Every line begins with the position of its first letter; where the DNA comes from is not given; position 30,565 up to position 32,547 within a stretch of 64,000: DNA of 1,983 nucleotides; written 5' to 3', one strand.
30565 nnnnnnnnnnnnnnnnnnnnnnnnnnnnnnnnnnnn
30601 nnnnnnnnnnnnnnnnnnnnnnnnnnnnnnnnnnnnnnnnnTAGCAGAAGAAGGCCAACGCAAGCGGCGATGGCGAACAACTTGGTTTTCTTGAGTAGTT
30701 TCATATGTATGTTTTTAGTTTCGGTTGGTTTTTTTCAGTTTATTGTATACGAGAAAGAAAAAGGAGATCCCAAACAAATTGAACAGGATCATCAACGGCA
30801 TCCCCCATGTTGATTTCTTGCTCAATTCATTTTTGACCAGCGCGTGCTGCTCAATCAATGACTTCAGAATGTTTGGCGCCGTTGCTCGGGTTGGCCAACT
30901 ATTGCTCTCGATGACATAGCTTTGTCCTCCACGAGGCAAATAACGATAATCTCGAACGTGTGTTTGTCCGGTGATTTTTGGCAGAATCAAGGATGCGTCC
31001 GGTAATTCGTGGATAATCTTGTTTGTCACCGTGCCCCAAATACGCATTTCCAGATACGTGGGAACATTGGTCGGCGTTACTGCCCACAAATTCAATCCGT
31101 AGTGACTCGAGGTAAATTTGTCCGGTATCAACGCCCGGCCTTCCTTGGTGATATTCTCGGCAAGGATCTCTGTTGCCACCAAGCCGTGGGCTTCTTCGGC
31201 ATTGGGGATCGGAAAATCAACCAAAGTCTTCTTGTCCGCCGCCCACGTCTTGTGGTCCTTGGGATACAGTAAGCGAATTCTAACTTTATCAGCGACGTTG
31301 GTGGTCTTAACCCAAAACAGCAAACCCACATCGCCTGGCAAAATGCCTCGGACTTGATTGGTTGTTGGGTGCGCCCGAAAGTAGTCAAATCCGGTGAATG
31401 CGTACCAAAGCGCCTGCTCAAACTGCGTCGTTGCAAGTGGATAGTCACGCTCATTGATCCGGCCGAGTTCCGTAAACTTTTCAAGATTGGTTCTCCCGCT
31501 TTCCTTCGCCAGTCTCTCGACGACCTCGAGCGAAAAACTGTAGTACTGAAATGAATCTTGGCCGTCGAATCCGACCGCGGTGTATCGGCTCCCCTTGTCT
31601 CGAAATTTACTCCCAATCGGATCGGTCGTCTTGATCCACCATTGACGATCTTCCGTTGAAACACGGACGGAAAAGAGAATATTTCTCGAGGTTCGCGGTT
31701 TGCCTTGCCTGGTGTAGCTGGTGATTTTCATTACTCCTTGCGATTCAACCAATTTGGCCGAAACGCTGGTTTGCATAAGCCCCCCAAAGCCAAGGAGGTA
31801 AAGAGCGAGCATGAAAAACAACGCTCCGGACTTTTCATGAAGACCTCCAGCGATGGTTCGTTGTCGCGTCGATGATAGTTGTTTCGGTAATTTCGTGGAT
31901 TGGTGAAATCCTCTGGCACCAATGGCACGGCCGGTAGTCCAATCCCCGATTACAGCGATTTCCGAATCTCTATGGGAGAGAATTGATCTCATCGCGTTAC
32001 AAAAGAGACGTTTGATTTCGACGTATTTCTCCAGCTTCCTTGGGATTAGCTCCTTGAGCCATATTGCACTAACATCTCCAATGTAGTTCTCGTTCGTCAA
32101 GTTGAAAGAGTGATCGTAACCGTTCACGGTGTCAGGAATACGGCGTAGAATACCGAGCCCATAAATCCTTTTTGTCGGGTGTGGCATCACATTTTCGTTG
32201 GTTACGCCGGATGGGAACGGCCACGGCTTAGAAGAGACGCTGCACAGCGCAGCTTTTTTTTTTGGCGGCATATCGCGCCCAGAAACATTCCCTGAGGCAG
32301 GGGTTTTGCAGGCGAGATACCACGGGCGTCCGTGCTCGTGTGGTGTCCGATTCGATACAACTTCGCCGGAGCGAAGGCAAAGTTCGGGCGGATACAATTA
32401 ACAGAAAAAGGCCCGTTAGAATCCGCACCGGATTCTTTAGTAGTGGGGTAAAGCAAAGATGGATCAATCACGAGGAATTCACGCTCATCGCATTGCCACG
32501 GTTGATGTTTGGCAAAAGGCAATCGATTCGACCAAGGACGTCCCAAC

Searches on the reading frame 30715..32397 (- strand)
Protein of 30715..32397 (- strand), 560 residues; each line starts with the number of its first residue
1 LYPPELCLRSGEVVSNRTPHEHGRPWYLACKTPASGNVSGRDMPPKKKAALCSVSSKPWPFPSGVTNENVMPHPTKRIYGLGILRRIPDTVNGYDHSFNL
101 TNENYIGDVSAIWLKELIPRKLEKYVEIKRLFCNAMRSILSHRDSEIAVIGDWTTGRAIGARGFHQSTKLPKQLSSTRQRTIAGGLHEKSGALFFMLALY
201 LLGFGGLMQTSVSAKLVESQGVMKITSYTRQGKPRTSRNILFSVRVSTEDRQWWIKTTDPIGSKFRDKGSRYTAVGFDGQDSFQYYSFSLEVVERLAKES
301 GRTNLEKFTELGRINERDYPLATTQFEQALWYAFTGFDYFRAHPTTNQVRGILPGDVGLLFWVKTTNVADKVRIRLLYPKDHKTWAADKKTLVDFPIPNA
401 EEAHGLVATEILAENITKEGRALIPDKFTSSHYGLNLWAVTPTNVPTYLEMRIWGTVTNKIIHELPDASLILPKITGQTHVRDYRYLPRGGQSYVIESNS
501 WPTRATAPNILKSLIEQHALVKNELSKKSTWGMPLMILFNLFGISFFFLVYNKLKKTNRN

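Call 17: search_protein_families(library=pfam, proteins=[window:30715-32397:-], max_evalue=0.001)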
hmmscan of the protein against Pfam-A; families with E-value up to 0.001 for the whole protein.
window:30715-32397:- (560 aa): 0 families

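Call 62: search_protein_families(library=ncbifam, proteins=[window:30715-32397:-], max_evalue=0.1)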
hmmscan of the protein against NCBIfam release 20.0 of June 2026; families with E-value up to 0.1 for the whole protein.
window:30715-32397:- (560 aa): 1 family
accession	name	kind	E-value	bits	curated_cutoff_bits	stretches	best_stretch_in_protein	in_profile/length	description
NF003349.0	PRK04375.1-2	equivalog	0.041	13.1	246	1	167-242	83-160/318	heme o synthase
